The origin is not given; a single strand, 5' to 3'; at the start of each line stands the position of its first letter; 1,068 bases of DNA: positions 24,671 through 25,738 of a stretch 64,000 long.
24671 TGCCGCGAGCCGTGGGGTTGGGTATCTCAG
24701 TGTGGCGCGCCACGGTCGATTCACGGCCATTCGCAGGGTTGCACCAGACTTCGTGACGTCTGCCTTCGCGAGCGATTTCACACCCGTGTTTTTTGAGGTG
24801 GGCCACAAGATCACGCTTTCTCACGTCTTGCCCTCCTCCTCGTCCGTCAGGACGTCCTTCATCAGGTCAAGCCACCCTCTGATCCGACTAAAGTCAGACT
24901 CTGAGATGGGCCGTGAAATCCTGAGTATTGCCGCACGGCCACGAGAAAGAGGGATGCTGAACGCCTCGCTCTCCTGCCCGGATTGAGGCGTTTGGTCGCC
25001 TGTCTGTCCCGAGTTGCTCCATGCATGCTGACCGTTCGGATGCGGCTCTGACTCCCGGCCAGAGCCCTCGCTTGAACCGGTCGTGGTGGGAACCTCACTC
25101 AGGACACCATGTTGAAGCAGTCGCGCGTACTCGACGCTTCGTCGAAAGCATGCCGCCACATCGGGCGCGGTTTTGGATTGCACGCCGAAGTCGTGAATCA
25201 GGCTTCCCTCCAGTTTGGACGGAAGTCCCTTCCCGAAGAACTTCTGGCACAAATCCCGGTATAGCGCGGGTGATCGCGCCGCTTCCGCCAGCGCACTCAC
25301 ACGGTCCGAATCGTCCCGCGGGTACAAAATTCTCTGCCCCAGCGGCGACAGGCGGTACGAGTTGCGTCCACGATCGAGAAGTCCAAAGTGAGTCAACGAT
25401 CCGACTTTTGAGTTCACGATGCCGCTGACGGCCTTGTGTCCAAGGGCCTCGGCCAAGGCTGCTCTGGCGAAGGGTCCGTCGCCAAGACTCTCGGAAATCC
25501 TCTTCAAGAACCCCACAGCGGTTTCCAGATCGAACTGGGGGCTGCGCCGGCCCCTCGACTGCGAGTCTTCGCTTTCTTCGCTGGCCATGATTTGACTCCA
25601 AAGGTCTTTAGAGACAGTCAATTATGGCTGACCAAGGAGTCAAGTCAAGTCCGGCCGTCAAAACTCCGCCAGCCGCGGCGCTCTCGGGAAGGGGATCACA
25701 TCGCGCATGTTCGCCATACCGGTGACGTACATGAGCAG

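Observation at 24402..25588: hicA is start/stop-coupled to an unrecognised 255-aa protein, with a short HicB-like gene abutting it convergently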

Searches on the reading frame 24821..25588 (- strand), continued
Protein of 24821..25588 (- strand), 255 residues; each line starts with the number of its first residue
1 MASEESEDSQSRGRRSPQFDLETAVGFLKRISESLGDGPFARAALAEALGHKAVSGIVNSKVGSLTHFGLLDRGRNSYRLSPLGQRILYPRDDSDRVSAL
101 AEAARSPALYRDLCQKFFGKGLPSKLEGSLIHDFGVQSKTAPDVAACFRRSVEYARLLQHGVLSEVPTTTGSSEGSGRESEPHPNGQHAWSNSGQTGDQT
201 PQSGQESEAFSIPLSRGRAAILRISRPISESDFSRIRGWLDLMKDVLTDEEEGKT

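Call 42: fold_search(model_id=the predicted structure, library=pdb)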
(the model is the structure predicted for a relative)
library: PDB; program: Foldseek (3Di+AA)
matches with E <= 10: 666; with E <= 0.001: 0
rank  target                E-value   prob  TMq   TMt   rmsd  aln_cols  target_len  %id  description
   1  3lst_A                2.8e-03  0.99  0.24  0.19   8.4       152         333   14  Crystal Structure of CalO1, Methyltransferase in Calicheamicin Biosynthesis, SAH bound form (released 2010-03-02)
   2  8tjj_A                5.5e-03  0.87  0.19  0.16  15.8       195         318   16  SAM-dependent methyltransferase RedM bound to SAM (released 2023-12-13)
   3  5f8e_A                7.8e-03  0.96  0.23  0.18   9.4       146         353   18  Rv2258c-SAH (released 2016-06-29)
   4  8tjj_D                1.1e-02  0.91  0.21  0.17  10.5       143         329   16  SAM-dependent methyltransferase RedM bound to SAM (released 2023-12-13)
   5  8tjk_A                1.6e-02  0.94  0.22  0.18   8.3       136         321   17  SAM-dependent methyltransferase RedM bound to SAH (released 2023-12-13)
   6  8tjj_B                1.6e-02  0.77  0.19  0.16  16.0       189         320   15  SAM-dependent methyltransferase RedM bound to SAM (released 2023-12-13)
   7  5f8c_A                1.7e-02  0.90  0.23  0.17   9.4       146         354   19  Rv2258c-unbound (released 2016-06-29)
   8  4d7k_F                2.1e-02  0.72  0.22  0.17  17.1       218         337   17  Crystal structure of N,N-8-amino-8-demethyl-D-riboflavin dimethyltransferase (RosA) from Streptomyces davawensis (released 2016-01-13)
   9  8tji_B                2.3e-02  0.90  0.22  0.18   8.9       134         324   17  SAM-dependent methyltransferase RedM, apo (released 2023-12-13)
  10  4qvg_B                2.6e-02  0.69  0.19  0.15  11.4       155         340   13  Crystal structure of S-adenosylmethionine-dependent methyltransferase SibL in its apo form (released 2015-05-27)
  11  8tjj_C                2.9e-02  0.90  0.24  0.19   9.1       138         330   17  SAM-dependent methyltransferase RedM bound to SAM (released 2023-12-13)
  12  5f8f_B                2.9e-02  0.82  0.23  0.17   9.4       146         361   20  Rv2258c-SFG (released 2016-06-29)
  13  8bir_A                3.1e-02  0.87  0.24  0.19  11.4       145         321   12  O-Methyltransferase Plu4895 in complex with SAH and AQ-256 (released 2023-03-08)
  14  4a6d                  3.3e-02  0.82  0.22  0.18   9.1       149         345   16  Crystal structure of human N-acetylserotonin methyltransferase (ASMT) in complex with SAM (released 2012-11-07)
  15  5f8e_B                3.3e-02  0.80  0.23  0.17  14.0       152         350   15  Rv2258c-SAH (released 2016-06-29)
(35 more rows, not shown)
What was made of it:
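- Winged-helix fold matches are weak (best E=2.8e-3; call 42), so DNA binding itself is inferred.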

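Call 45: find_related_loci(query=A1, collection=metagenome_contigs, flank=4000)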
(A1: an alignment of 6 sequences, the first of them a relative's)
Query A1 (255 aa) in metagenome_contigs; peptide patterns used: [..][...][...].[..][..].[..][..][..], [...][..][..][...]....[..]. (x = any residue, [..] = any of these).
600 stretches matched a pattern (row limit reached: there are more); 8 encode a relative of the query (tblastn E <= 1e-3); 8 distinct loci.
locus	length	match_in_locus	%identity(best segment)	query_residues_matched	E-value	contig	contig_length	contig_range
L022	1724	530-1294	42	1-250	1e-67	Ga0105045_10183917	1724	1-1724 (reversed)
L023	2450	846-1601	39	2-254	5e-53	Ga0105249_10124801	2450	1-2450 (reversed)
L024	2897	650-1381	38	5-247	8e-49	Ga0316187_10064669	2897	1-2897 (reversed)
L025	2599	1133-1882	38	5-250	2e-45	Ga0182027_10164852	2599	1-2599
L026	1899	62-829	38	12-249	3e-45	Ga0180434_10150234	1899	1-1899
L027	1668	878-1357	42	9-168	6e-39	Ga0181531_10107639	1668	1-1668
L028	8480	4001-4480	38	7-164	8e-34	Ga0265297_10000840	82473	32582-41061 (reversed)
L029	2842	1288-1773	36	1-161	2e-29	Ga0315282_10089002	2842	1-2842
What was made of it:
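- Tried and rejected: The metagenome scan returned only 8 loci (call 45).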

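Call 60: fold_search(model_id=the predicted structure, library=viral)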
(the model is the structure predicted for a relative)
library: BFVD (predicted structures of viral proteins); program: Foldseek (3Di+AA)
matches with E <= 10: 325; with E <= 0.001: 0
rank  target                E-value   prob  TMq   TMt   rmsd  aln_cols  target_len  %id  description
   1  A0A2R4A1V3            2.4e-02  0.97  0.26  0.24   9.8       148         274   20  (no name in the UniProt tables at hand)
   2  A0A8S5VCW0            2.9e-02  0.98  0.29  0.38  20.0       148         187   14  FOKI RESTRICTION ENDONUCLEASE/DNA COMPLEX (ENDONUCLEASE-DNA), TYPE IIS, RESTRICTION.8A [Siphoviridae sp. ctDXu9]
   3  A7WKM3                3.0e-02  0.82  0.22  0.10  11.2       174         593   13  Putative helicase [Betalipothrixvirus pezzuloense]
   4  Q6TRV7                3.6e-02  0.84  0.24  0.37  10.8       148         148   18  ORF A148 [Sulfolobus virus Ragged Hills]
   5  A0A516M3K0            4.1e-02  0.51  0.21  0.20  22.6       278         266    9  (no name in the UniProt tables at hand)
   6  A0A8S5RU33            5.7e-02  0.66  0.22  0.16  12.7       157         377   13  (no name in the UniProt tables at hand)
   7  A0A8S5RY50            6.8e-02  0.82  0.21  0.41  16.2       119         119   18  AAA-associated domain protein [Siphoviridae sp. ctEJG5]
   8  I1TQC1                7.6e-02  0.33  0.20  0.08  25.0       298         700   12  (no name in the UniProt tables at hand)
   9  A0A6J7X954            8.1e-02  0.75  0.24  0.39  13.7       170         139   12  Uncharacterized protein [uncultured Caudovirales phage]
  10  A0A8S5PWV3            8.6e-02  0.75  0.20  0.30  14.5       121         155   21  Primosomal protein 1 (Fragment) [Myoviridae sp. ctWiL39]
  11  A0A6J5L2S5            1.1e-01  0.99  0.22  0.44   3.9        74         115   20  Uncharacterized protein [uncultured Caudovirales phage]
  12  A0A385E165            1.1e-01  0.08  0.11  0.09  23.9       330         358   12  (no name in the UniProt tables at hand)
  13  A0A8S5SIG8            1.2e-01  0.28  0.19  0.14  15.1       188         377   11  Uncharacterized protein [Siphoviridae sp. ctBCr48]
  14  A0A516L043            1.5e-01  0.30  0.20  0.22  12.0       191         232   12  (no name in the UniProt tables at hand)
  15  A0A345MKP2            1.7e-01  0.28  0.21  0.26  13.1       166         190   17  (no name in the UniProt tables at hand)
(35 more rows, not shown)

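Call 64: search_solved_structures(query=A5, max_evalue=1, show_alignments=2)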
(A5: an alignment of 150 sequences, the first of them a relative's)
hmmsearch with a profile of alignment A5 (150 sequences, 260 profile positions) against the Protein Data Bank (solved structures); distinct sequences matched with E-value up to 1: 0.

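Call 65: search_protein_families(library=pfam, alignment_id=A5, max_evalue=0.1)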
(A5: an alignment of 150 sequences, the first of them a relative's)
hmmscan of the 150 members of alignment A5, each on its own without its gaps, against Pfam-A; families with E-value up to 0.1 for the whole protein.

A. member 1, P0001 (255 aa): 0 families

B. families by the number of members that match (of 150 scanned): 43 families (the first 25 are shown)
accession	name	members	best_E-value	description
PF24744.1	CARF-assoc_HTH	21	0.00011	CARF-associated HTH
PF25213.1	HVO_A0261_N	16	0.00018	HVO_A0261 N-terminal domain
PF23871.1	DUF7226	3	0.011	Domain of unknown function (DUF7226)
PF04415.17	DUF515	2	0.00043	Protein of unknown function (DUF515)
PF01726.22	LexA_DNA_bind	2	0.0078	LexA DNA binding domain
PF14450.12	FtsA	1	0.00094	Cell division protein FtsA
PF08275.17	DNAG_N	1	0.0046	DNA primase catalytic core, N-terminal domain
PF09245.15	MA-Mit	1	0.0069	Mycoplasma arthritidis-derived mitogen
PF08100.18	Dimerisation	1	0.012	O-methyltransferase dimerisation domain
PF07719.23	TPR_2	1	0.014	Tetratricopeptide repeat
PF00988.28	CPSase_sm_chain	1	0.016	Carbamoyl-phosphate synthase small chain, CPSase domain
PF15484.11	DUF4642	1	0.018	Domain of unknown function (DUF4642)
PF17278.7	DUF5343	1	0.018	Family of unknown function (DUF5343)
PF18686.6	DUF5636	1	0.021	Family of unknown function (DUF5636)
PF15326.11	TEX15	1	0.024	Testis expressed sequence 15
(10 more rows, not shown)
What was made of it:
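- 25094..25555 (-): N-terminal globular domain (aa 12-165). Contains a winged helix (helices, then a beta-hairpin at aa 71-80 around the LTHFGLL motif) followed by further helices. I read the second half as a possible second winged helix. Sub-threshold Pfam hits to CARF-assoc_HTH in 21/150 members and HVO_A0261_N in 16/150 (call 65).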

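Call 68: search_dna_similar(query=window:24821-25588:-, collection=plasmids, mode=protein, max_evalue=0.001, max_rows=25)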
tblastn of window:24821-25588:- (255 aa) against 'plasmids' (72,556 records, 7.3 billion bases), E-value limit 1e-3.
Records with a match: 1; places in all: 1; records where one place covers at least 80% of the query: 0.
Best place of each record, by identity: <60% 1.
By first word of the organism name: Tistrella 1.
By predicted mobility (MOB-suite, as given by PLSDB): conjugative 1.
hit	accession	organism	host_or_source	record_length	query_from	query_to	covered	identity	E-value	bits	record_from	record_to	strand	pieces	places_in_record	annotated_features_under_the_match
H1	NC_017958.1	Tistrella mobilis KA081020-065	-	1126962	15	157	56%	28.7%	1e-5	53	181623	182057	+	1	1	record has no annotation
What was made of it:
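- Tried and rejected: One weak hit among the plasmid records, on a 1.1-Mb Tistrella replicon (call 68).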

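Call 69: search_dna_similar(query=window:24821-25588:-, collection=phages, mode=protein, max_evalue=0.001, max_rows=25)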
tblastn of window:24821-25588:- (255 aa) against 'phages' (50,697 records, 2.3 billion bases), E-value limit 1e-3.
No match.
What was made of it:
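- Tried and rejected: No tblastn hit in 50,697 phage records (call 69).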

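Call 80: search_protein_families(library=pfam, proteins=[L029:303-527:+, L029:524-754:+, L024:1383-1583:+, L002:3687-3881:+, L024:1584-1838:-, L029:1288-2127:+, L025:1070-1969:+, L025:1798-2307:-, L023:1908-2417:-, L022:1251-1616:-], max_evalue=0.1)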
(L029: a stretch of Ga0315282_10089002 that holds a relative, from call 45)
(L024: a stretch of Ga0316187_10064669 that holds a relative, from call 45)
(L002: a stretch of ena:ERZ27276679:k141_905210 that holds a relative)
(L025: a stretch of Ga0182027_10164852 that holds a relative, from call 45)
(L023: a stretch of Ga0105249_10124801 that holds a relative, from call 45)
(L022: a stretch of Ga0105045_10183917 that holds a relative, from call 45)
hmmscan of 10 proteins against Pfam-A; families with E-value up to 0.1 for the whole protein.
L029:303-527:+ (74 aa): 3 families
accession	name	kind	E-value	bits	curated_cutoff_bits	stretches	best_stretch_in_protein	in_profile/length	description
PF15919.11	HicB_lk_antitox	-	1.2e-12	48.5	27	1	6-63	1-58/123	HicB_like antitoxin of bacterial toxin-antitoxin system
PF21748.3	UPF0150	-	1.6e-05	25.1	27.3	1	4-50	10-53/64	UPF0150-like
PF24113.1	DUF7387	-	0.003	18.3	27.9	1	8-51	14-56/85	Family of unknown function (DUF7387)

L029:524-754:+ (76 aa): 1 family
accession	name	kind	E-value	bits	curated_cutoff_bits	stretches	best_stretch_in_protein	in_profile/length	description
PF07927.17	HicA_toxin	-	5.5e-20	71.7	27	1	10-67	1-58/58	HicA toxin of bacterial toxin-antitoxin,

L024:1383-1583:+ (66 aa): 2 families
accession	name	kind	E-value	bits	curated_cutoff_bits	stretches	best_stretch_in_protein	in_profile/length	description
PF07927.17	HicA_toxin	-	2.9e-09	37.3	27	1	4-59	2-57/58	HicA toxin of bacterial toxin-antitoxin,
PF02796.21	HTH_7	-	0.081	13.5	23.8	0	49-64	22-37/45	Helix-turn-helix domain of resolvase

L002:3687-3881:+ (64 aa): 1 family
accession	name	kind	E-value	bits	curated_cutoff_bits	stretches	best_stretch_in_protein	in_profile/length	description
PF07927.17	HicA_toxin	-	9.8e-09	35.6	27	1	4-57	2-57/58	HicA toxin of bacterial toxin-antitoxin,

L024:1584-1838:- (84 aa): 1 family
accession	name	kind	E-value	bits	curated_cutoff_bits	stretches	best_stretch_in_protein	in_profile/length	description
PF13997.11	YqjK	-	0.092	13.6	28.1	0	39-68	12-41/73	YqjK-like protein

L029:1288-2127:+ (279 aa): 1 family
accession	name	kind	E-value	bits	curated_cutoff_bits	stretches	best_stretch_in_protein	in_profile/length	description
PF25213.1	HVO_A0261_N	-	0.00099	19.4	35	1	33-83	18-66/86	HVO_A0261 N-terminal domain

L025:1070-1969:+ (299 aa): 0 families

L025:1798-2307:- (169 aa): 0 families

L023:1908-2417:- (169 aa): 0 families

L022:1251-1616:- (121 aa): 0 families
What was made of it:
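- On HicA toxin (Pfam PF07927): L002 scores 35.6 bits and L024 scores 37.3 bits (call 80).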

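Call 88: search_protein_families(library=pfam, proteins=[L002:942-1139:-, L024:1978-2727:-], max_evalue=1)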
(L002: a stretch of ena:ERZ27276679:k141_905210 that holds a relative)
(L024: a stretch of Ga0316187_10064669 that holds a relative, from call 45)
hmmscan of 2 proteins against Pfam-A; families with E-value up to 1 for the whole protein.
L002:942-1139:- (65 aa): 0 families

L024:1978-2727:- (249 aa): 10 families
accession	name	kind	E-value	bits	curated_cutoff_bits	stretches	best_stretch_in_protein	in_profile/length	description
PF00072.30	Response_reg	-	3.1e-25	88.9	30.2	1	31-140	1-110/111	Response regulator receiver domain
PF02954.25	HTH_8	-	9.5e-14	51.3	22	1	202-243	1-42/42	Bacterial regulatory protein, Fis family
PF13384.12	HTH_23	-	1.8e-07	31.2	24.6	1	203-247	2-45/50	Homeodomain-like domain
PF13556.12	HTH_30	-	2.8e-06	27.5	27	1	210-245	3-38/59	PucR C-terminal helix-turn-helix domain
PF13518.12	HTH_28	-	3.1e-05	24.4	25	1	207-247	1-40/52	Helix-turn-helix domain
PF18024.7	HTH_50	-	0.0029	17.7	27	1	204-244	9-48/50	Helix-turn-helix domain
PF13551.12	HTH_29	-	0.0054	17.2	28.1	1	208-247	1-40/64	Winged helix-turn helix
PF13412.12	HTH_24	-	0.023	14.7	21.9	1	223-247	21-45/48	Winged helix-turn-helix DNA-binding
PF20161.5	VpsR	-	0.055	13.6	23.7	1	42-140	21-120/121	VpsR domain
PF13011.12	LZ_Tnp_IS481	-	0.23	12.2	22.2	1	219-247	25-53/85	leucine-zipper of insertion element IS481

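Call 92: search_solved_structures(query=A3, max_evalue=10, show_alignments=2)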
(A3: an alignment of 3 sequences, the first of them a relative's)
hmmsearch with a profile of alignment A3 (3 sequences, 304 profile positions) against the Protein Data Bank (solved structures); distinct sequences matched with E-value up to 10: 1.
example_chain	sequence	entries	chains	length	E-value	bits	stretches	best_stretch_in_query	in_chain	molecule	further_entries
2kko_A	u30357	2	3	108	1.6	10.9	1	44-111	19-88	POSSIBLE TRANSCRIPTIONAL REGULATORY PROTEIN (POSSIBLY ARSR-FAMILY) | Possible transcriptional regulatory arsR-family protein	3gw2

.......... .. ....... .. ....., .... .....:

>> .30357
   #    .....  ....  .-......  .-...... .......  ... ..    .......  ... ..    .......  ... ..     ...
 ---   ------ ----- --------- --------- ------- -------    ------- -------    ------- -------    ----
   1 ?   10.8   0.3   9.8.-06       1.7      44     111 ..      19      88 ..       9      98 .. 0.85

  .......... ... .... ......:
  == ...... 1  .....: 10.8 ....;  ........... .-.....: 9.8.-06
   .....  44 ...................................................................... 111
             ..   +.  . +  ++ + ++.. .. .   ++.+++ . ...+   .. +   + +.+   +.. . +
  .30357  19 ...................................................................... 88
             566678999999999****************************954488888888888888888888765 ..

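Call 93: search_protein_families(library=padloc, proteins=[L001:5767-6681:+, L003:2073-2990:+, L013:4776-5690:+, L016:2453-4567:-, L001:5001-5786:+], max_evalue=1)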
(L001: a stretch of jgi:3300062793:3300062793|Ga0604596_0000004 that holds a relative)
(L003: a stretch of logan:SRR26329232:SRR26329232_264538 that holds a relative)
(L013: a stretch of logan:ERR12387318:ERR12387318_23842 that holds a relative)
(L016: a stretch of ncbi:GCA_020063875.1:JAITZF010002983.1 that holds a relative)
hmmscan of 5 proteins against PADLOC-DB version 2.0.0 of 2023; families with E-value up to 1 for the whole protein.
L001:5767-6681:+ (304 aa): 2 families
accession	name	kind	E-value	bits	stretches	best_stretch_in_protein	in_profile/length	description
PDLC04869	PDC-S05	-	3.4e-05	21.2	1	136-264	155-267/306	-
PDLC04879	PDC-S05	-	0.041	11.3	1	148-263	154-253/285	-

L003:2073-2990:+ (305 aa): 2 families
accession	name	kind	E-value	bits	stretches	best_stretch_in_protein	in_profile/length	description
PDLC04869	PDC-S05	-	6.5e-07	26.8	1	133-267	151-269/306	-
PDLC04879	PDC-S05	-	0.0051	14.3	1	148-259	153-248/285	-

L013:4776-5690:+ (304 aa): 0 families

L016:2453-4567:- (704 aa): 0 families

L001:5001-5786:+ (261 aa): 0 families
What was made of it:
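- Closest known: Portable winged-helix regulators placed upstream of diverse defence systems. Same: Here those are HicA and a PDC-S05-like protein (call 93).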

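Call 94: find_related_loci(query=A1, collection=viral_contigs, flank=5000)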
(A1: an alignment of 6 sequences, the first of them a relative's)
Query A1 (255 aa) in viral_contigs; peptide patterns used: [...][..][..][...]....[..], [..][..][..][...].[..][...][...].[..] (x = any residue, [..] = any of these).
64 stretches matched a pattern, but none encodes a relative of the query by tblastn (E <= 1e-3).
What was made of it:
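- Tried and rejected: No hit in IMG/VR (call 94).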

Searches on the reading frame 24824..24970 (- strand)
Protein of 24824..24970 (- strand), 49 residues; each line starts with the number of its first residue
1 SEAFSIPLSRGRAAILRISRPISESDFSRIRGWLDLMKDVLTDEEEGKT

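Call 84: search_solved_structures(query=A6, max_evalue=10, show_alignments=3)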
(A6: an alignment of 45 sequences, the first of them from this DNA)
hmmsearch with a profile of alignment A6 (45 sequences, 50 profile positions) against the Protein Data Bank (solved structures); distinct sequences matched with E-value up to 10: 5.
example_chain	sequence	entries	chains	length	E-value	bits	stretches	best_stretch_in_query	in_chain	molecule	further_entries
1p0z_A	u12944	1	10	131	0.38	13.5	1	17-41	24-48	Sensor kinase citA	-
2v9a_A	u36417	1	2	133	0.39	13.5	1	17-41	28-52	SENSOR KINASE CITA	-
2j80_A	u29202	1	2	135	0.39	13.4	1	17-41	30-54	SENSOR KINASE CITA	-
7xvi_A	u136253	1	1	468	1.1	12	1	30-48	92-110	PITG_15142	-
9mrh_A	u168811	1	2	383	1.6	11.5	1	17-41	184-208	Fluorescence lifetime-readout citrate sensor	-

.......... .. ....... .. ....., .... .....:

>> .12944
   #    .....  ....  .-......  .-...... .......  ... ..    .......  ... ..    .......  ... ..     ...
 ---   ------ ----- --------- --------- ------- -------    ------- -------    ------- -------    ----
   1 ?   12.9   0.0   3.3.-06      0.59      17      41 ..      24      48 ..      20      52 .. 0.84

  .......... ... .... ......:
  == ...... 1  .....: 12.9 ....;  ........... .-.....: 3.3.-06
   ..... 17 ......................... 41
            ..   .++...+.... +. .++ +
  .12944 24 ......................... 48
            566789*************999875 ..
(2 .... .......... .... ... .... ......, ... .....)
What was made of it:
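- Tried and rejected: The tail profile has no PDB relative either (call 84).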
